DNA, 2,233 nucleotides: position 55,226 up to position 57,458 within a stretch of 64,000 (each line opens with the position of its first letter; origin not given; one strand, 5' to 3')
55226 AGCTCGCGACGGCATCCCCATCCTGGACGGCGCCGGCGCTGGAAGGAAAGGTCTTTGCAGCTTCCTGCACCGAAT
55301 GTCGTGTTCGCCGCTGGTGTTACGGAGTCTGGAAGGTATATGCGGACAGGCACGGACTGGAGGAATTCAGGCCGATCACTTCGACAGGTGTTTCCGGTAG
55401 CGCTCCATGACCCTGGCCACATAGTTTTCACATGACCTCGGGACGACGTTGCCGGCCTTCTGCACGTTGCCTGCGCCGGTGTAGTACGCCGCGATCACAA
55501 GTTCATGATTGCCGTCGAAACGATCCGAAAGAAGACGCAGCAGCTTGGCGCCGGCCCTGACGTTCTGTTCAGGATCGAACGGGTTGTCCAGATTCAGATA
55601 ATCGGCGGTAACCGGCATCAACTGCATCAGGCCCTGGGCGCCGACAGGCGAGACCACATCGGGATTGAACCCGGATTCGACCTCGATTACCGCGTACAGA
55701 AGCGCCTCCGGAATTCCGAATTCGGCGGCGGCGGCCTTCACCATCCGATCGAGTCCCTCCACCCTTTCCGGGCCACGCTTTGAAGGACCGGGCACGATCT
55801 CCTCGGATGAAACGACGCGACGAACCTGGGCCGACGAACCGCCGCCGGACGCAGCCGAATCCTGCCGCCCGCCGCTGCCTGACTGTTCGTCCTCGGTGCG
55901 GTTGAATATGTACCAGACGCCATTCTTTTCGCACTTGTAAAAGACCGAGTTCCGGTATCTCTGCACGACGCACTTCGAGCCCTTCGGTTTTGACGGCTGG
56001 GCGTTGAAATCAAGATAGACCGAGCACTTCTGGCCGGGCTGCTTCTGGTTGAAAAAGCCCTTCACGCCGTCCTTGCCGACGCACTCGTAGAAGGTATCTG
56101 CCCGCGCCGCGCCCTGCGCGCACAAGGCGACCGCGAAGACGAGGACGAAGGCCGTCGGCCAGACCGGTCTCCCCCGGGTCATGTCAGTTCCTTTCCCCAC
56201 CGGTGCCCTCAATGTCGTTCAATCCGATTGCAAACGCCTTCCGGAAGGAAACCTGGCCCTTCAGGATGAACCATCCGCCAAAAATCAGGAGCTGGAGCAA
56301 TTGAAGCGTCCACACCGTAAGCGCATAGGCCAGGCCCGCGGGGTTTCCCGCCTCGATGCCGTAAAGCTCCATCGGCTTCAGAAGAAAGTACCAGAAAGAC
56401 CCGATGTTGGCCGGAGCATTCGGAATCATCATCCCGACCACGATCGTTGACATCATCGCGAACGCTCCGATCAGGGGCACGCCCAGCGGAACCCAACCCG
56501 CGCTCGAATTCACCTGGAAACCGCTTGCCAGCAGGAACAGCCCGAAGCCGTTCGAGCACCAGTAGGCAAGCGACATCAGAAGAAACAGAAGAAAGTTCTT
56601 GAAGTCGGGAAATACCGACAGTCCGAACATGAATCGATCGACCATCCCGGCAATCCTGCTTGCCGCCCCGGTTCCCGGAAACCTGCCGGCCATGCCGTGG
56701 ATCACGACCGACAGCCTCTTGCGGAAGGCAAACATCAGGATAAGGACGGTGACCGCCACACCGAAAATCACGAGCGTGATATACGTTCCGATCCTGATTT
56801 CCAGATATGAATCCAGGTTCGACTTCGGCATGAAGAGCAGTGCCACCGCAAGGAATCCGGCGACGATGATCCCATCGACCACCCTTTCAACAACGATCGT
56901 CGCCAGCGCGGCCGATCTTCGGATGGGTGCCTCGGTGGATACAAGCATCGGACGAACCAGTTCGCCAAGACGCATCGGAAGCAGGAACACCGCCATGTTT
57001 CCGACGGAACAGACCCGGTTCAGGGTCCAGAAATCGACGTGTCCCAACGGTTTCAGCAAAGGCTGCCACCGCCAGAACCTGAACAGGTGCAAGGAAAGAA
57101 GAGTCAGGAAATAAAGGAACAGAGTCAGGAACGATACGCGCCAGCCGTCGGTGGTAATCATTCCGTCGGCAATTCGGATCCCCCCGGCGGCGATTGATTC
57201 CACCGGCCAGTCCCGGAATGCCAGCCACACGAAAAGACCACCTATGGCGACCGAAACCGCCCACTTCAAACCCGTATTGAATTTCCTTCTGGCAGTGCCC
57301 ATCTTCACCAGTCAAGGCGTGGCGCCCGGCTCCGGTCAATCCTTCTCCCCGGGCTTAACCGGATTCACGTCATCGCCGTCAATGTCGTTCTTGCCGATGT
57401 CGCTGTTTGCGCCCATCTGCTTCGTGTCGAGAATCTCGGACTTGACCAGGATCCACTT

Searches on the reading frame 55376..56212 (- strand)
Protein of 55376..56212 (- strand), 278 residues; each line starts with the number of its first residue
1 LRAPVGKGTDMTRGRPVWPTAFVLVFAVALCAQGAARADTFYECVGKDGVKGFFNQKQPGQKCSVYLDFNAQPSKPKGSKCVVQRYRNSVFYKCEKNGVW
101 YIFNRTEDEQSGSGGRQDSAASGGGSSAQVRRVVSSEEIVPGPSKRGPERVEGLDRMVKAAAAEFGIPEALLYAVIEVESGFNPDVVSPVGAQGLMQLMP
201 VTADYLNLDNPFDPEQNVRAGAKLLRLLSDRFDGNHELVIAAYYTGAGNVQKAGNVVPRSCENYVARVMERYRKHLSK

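Call 81: search_protein_families(library=pfam, proteins=[window:55376-56212:-], max_evalue=0.00001)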
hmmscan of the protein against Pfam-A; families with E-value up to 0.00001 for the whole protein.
window:55376-56212:- (278 aa): 1 family
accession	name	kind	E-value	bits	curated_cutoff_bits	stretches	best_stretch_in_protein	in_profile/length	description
PF01464.25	SLT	-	7.8e-29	100.1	21.3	1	157-255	2-106/117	Transglycosylase SLT domain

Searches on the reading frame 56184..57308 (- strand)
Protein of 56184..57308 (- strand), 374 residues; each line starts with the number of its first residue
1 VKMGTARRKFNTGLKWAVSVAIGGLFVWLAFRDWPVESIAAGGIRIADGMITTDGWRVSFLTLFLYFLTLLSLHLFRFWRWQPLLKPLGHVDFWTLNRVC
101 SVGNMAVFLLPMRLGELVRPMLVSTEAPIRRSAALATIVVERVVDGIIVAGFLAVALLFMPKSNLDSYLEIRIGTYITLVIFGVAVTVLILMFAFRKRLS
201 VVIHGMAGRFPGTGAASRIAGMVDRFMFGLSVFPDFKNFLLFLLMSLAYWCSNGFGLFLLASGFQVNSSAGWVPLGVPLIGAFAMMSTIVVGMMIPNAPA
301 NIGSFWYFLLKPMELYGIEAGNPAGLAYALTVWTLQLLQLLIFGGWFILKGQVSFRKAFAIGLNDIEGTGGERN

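Call 81: search_protein_families(library=pfam, proteins=[window:56184-57308:-], max_evalue=0.00001)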
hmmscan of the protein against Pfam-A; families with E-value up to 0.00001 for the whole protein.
window:56184-57308:- (374 aa): 1 family
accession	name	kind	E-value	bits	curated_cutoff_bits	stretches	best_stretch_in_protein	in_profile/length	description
PF03706.18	LPG_synthase_TM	-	3.6e-23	82.9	33.4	1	16-331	1-289/302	Lysylphosphatidylglycerol synthase TM region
